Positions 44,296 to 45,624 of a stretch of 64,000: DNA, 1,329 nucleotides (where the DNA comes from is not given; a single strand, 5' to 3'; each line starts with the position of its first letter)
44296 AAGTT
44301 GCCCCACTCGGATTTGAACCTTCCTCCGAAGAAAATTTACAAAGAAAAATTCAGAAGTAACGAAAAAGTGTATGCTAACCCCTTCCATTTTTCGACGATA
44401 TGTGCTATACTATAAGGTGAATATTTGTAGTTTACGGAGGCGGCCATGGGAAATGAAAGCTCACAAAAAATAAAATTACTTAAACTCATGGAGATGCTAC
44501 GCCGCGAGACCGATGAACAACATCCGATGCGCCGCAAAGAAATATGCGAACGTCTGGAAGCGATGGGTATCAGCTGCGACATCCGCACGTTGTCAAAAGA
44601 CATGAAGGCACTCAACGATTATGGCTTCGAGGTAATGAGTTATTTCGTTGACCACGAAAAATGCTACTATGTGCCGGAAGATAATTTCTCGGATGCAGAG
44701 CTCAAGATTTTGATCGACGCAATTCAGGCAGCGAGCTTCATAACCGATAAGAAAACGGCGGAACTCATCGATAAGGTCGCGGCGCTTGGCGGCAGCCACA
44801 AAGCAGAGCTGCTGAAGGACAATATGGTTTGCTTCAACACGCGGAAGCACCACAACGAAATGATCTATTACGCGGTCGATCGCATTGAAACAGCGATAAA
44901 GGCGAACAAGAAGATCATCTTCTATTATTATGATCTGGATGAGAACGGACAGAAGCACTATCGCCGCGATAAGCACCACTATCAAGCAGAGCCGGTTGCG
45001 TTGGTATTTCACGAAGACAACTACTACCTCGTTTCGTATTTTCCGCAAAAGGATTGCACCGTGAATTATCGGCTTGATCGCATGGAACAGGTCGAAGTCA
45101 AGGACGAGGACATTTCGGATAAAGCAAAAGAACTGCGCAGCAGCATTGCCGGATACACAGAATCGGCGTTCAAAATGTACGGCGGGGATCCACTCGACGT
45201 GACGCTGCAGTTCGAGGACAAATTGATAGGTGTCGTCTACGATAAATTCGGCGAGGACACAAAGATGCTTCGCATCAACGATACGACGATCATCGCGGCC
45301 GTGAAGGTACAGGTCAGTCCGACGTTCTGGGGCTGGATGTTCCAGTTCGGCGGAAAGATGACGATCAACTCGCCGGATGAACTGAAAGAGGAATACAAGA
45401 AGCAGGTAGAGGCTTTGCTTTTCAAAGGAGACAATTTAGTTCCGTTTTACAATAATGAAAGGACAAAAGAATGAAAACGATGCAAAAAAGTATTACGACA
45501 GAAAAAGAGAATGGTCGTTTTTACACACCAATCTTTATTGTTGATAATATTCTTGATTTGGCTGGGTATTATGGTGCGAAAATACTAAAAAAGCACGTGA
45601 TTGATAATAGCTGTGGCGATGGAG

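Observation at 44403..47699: WYL-domain sensor/regulator translationally coupled to an N6-adenine methyltransferase and an unclassifiable third protein: candidate sensor-gated restriction/defence operon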

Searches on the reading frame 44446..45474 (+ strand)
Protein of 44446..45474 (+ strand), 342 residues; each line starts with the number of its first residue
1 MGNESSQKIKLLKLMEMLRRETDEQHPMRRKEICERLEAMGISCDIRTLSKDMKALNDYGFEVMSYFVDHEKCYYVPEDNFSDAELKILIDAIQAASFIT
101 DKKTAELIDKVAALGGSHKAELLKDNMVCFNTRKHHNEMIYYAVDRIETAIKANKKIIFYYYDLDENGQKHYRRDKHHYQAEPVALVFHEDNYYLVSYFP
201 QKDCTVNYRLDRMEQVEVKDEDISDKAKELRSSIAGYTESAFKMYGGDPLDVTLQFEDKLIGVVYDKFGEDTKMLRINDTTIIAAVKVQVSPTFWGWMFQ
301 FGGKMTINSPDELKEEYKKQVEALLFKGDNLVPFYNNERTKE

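Call 4: search_protein_families(library=pfam, proteins=[window:44446-45474:+], max_evalue=0.1)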
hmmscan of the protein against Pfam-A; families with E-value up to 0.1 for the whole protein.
window:44446-45474:+ (342 aa): 3 families
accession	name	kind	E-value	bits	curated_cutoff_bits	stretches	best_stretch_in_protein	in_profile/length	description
PF13280.12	WYL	-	6.1e-11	42.6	21.8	1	144-218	3-70/70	WYL domain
PF25583.1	WCX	-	1.4e-05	25.8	23.9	1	249-325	2-76/76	WCX domain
PF14367.12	DUF4411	-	0.032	14.5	23.5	0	288-324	18-54/159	Domain of unknown function (DUF4411)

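Call 5: search_protein_families(library=padloc, proteins=[window:44446-45474:+], max_evalue=0.1)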
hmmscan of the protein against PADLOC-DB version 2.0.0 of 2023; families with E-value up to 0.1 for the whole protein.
window:44446-45474:+ (342 aa): 4 families
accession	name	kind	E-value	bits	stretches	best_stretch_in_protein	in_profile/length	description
PDLC01652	WYL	-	5.2e-26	89.9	1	136-325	12-162/162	"CAS-I,CAS-II,CAS-III,CAS-IV,CAS-V,CAS-VI; associated_signaling"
PDLC01457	WYL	-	1.8e-18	64.9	1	12-313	4-229/229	"CAS-I,CAS-II,CAS-III,CAS-IV,CAS-V,CAS-VI; associated_signaling"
PDLC01484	WYL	-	5.6e-05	20.5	1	19-230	99-299/437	"CAS-I,CAS-II,CAS-III,CAS-IV,CAS-V,CAS-VI; associated_signaling"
PDLC01510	WYL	-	5.6e-05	20.5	1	19-230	99-299/437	"CAS-I,CAS-II,CAS-III,CAS-IV,CAS-V,CAS-VI; associated_signaling"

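Call 6: search_protein_families(library=ncbifam, proteins=[window:44446-45474:+], max_evalue=0.1)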
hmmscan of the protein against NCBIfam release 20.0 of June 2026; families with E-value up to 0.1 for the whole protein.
window:44446-45474:+ (342 aa): 0 families

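Call 9: search_protein_families(library=phrogs, proteins=[window:44446-45474:+], max_evalue=0.1)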
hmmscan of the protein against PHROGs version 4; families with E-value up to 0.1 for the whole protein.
window:44446-45474:+ (342 aa): 1 family
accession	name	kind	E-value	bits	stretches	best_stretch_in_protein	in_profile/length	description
phrog_13105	-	unknown function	5e-08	33.8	1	41-224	30-220/239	-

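Call 22: search_protein_families(library=pfam, alignment_id=A3, max_evalue=0.001)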
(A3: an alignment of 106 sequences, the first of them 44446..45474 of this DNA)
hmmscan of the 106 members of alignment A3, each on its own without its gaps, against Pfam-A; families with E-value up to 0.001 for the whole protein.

A. member 1, window:44446-45474:+ (342 aa): 2 families
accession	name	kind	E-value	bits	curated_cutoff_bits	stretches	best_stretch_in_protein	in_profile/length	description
PF13280.12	WYL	-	6.1e-11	42.6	21.8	1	144-218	3-70/70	WYL domain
PF25583.1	WCX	-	1.4e-05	25.8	23.9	1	249-325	2-76/76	WCX domain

B. families by the number of members that match (of 106 scanned): 165 families (the first 25 are shown)
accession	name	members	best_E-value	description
PF00589.27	Phage_integrase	7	4.6e-41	Phage integrase family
PF14659.12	Phage_int_SAM_3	5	4.6e-14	Phage integrase, N-terminal SAM-like domain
PF07883.17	Cupin_2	3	5.3e-14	Cupin domain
PF13306.12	LRR_5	2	4.2e-63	BspA type Leucine rich repeat region (6 copies)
PF00085.26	Thioredoxin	2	2.7e-25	Thioredoxin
PF04266.20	ASCH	2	1.9e-14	ASCH domain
PF14287.11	DUF4368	2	5.9e-13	Domain of unknown function (DUF4368)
PF13728.12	TraF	2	1.9e-07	F plasmid transfer operon protein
PF13098.12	Thioredoxin_2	2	2.7e-07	Thioredoxin-like domain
PF00578.27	AhpC-TSA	2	2.5e-06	AhpC/TSA family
PF04545.22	Sigma70_r4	2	3.1e-05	Sigma-70, region 4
PF14595.12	Thioredoxin_9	2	0.00013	Thioredoxin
PF13905.12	Thioredoxin_8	2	0.00016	Thioredoxin-like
PF13238.12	AAA_18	2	0.0003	AAA domain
PF08281.18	Sigma70_r4_2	2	0.00044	Sigma-70, region 4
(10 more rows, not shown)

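Call 24: find_homologous_proteins(query=window:44446-45474:+, max_evalue=0.001)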
Query window:44446-45474:+ (342 aa): 3045 proteins with E <= 0.001 among 5749 candidates; the best 120 are listed.
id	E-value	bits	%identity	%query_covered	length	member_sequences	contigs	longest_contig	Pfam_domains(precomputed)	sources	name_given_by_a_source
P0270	3.7e-212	721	97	96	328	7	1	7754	PF13280.13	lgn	-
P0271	4.9e-184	629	83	95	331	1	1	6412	PF13280.13,PF25583.2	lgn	-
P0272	3.7e-159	547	72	96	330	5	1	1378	PF13280.13,PF25583.2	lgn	-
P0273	7.4e-159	546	72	95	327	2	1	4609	PF13280.13,PF25583.2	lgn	-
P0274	1.9e-157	542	72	95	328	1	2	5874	PF13280.13,PF25583.2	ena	-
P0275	1.9e-157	541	72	95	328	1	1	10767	PF13280.13,PF25583.2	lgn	-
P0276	2.6e-151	521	73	95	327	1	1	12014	PF13280.13,PF25583.2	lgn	-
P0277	5.3e-151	520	73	95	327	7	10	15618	PF13280.13,PF25583.2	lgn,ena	-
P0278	1.3e-150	519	69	95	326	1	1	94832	PF13280.13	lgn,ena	-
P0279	1.3e-150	519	73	95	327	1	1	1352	PF13280.13,PF25583.2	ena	-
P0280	1.5e-150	519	70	95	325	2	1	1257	PF13280.13,PF25583.2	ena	-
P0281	1.5e-150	519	72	95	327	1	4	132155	PF13280.13,PF25583.2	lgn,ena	-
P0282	2.5e-150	518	69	95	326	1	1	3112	PF13280.13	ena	-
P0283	2.6e-150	518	69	95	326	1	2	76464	PF13280.13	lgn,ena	-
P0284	2.9e-150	518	69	95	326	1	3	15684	PF13280.13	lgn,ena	-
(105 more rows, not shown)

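Call 28: find_encoding_contigs(protein=P0270, flank=6000, max_places=3)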
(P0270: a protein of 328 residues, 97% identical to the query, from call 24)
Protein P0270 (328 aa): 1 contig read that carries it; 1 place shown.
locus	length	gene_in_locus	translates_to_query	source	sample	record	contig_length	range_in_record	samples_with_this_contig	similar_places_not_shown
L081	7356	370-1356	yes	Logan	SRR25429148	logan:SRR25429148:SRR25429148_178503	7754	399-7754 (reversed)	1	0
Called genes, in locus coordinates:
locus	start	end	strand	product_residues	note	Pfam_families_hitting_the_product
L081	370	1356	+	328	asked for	PF13280:WYL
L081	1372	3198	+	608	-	PF03235:GmrSD_N, PF07510:GmrSD_C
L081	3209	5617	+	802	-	PF03747:ADP_ribosyl_GH, PF12161:HsdM_N, PF02384:N6_Mtase, PF01170:UPF0020 (weak)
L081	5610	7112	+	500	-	PF12161:HsdM_N, PF02384:N6_Mtase, PF07669:Eco57I (weak)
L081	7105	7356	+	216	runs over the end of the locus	?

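Call 29: find_encoding_contigs(protein=P0271, flank=6000, max_places=3)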
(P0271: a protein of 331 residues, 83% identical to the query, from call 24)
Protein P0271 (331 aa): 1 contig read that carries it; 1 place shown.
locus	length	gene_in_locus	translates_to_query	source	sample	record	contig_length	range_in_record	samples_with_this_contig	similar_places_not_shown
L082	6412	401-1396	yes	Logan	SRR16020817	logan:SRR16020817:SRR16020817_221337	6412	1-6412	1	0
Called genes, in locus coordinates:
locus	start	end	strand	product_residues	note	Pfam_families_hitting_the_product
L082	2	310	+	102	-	?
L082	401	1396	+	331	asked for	PF13280:WYL, PF25583:WCX (faint)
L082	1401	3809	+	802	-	PF03747:ADP_ribosyl_GH, PF12161:HsdM_N, PF02384:N6_Mtase, PF01170:UPF0020 (faint)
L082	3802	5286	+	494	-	PF12161:HsdM_N, PF02384:N6_Mtase, PF07669:Eco57I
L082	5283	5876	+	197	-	PF01420:Methylase_S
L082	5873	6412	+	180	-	?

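Call 31: find_related_loci(query=A4, collection=metagenome_contigs, flank=7000)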
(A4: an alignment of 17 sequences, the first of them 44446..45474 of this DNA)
Query A4 (342 aa) in metagenome_contigs; peptide patterns used: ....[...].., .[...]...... (x = any residue, [..] = any of these).
600 stretches matched a pattern (row limit reached: there are more); 341 encode a relative of the query (tblastn E <= 1e-3); the best 80 are kept; 80 distinct loci.
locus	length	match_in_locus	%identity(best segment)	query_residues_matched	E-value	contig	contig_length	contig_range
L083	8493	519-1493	70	1-325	9e-157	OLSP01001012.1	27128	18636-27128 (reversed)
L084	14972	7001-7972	65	1-324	4e-148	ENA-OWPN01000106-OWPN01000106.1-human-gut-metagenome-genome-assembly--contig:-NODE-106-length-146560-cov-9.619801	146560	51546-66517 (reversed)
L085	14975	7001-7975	64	1-325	4e-147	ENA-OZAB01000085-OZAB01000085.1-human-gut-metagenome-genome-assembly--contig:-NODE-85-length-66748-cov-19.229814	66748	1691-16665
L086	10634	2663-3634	64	1-324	2e-145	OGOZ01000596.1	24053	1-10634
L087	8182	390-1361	64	1-324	5e-145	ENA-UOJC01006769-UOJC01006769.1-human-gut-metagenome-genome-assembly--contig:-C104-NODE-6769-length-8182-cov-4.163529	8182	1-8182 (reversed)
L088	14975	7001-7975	63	1-325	1e-143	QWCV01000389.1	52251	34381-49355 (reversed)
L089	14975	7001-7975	63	1-325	1e-143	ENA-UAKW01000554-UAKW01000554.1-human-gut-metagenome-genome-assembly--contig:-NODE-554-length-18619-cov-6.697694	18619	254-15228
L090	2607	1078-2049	64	1-324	4e-152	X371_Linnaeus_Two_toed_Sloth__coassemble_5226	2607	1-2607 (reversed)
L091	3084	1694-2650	64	1-319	2e-150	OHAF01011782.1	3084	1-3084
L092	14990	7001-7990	60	1-330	9e-141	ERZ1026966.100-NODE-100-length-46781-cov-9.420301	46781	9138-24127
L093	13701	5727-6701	62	7-334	1e-140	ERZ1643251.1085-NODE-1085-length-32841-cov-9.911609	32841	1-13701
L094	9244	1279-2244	62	4-325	7e-140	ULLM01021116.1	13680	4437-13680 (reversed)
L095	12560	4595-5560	62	4-325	7e-140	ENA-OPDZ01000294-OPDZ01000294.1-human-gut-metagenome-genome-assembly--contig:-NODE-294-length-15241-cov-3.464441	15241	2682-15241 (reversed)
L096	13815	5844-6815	63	1-324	1e-139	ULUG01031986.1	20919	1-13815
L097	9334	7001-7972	63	1-324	1e-139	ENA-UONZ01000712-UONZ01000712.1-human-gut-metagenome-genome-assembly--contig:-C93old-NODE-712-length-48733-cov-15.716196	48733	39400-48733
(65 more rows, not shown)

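Call 59: search_solved_structures(query=window:44446-45474:+, max_evalue=0.01)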
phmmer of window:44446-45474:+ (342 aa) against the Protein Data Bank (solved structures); distinct sequences matched with E-value up to 0.01: 1.
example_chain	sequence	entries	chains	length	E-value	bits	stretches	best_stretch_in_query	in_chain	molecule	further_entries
6sj9_A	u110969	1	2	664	0.0004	22.7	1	178-329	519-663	Proteasome accessory factor B/C (PafBC)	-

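Call 61: search_solved_structures(query=A4, max_evalue=1, show_alignments=3)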
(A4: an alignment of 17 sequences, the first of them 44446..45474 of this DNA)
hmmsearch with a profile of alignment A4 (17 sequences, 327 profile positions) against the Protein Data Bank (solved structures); distinct sequences matched with E-value up to 1: 13.
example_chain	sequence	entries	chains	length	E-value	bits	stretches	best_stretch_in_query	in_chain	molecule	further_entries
7u02_B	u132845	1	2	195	0.00024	23.3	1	180-320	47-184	WYL domain-containing protein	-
7tzv_A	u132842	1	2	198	0.00026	23.2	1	180-320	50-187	WYL domain-containing protein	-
9cu3_B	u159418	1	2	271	0.0006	22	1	180-320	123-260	WYL domain-containing protein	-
9pfq_Q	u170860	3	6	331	0.00094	21.4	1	180-320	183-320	WYL domain-containing protein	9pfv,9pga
8tp8_A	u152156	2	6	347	0.001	21.3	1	180-320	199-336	DeoR-family transcriptional regulator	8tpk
6sj9_A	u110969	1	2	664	0.0087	18.2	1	145-319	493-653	Proteasome accessory factor B/C (PafBC)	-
8afq_A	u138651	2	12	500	0.76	11.8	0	145-200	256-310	Autophagy-related protein 18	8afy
8afx_A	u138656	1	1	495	0.76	11.8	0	145-200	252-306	Autophagy-related protein 18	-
8afw_A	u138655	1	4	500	0.77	11.8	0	145-200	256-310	Autophagy-related protein 18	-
6kyb_A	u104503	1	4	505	0.79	11.8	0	145-200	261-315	Autophagy-related protein 18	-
2o8k_A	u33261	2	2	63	0.85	11.7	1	10-54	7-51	RNA polymerase sigma factor RpoN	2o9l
9t0c_B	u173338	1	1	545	0.88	11.6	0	145-200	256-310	Autophagy-related protein 18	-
7p5x_AX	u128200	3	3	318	0.95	11.5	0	175-221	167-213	PafC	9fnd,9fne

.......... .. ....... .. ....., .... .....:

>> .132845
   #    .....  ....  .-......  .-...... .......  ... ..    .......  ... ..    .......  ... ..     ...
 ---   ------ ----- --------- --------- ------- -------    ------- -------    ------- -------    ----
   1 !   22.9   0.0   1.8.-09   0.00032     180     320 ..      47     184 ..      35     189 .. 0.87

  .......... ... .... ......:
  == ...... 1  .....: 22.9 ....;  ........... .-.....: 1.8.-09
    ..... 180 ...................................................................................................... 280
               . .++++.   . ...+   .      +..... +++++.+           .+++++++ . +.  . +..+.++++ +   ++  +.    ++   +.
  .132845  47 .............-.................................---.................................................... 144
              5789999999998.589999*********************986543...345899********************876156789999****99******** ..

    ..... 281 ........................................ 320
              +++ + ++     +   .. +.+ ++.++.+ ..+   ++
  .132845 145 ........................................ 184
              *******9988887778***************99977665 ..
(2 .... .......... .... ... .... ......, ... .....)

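Call 67: predict_structure(alignment_id=A4)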
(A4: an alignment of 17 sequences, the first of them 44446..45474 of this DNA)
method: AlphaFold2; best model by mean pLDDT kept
length: 342 residues; sequences in the alignment: 17
mean_pLDDT: 68.1   pTM: 0.36
mean pLDDT of the five models: 68.1, 67.8, 59.1, 57.1, 54.4
residues with pLDDT >= 90: 28; 70-90: 158; 50-70: 84; < 50: 72
segments of 3 or more residues with pLDDT < 50: 79-81, 83-85, 91-100, 116-138, 235-247, 327-342
pLDDT, mean of each block of 10 residues (from residue 1): 65 83 87 90 87 82 85 75 50 45 55 50 34 42 72 87 72 79 69 70 71 84 84 45 42 85 71 84 79 62 77 78 53 31 28
secondary structure, 60 per line:
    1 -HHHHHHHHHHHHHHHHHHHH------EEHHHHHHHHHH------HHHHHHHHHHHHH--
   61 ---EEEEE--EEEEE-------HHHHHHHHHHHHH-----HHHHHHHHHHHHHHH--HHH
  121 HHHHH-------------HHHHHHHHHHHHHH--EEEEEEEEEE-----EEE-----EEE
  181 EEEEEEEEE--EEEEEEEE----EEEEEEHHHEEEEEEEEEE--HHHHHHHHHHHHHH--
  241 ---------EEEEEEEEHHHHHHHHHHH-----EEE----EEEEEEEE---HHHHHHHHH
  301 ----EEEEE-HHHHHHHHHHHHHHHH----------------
elements in order: H2-21 H30-39 H46-58 E64-68 E71-75 H83-95 H101-115 H118-125 H139-152 E155-164 E170-172 E178-189 E192-199 E204-209 E213-222 H225-238 E250-257 H258-268 E274-276 E281-288 H292-300 E305-309 H311-326
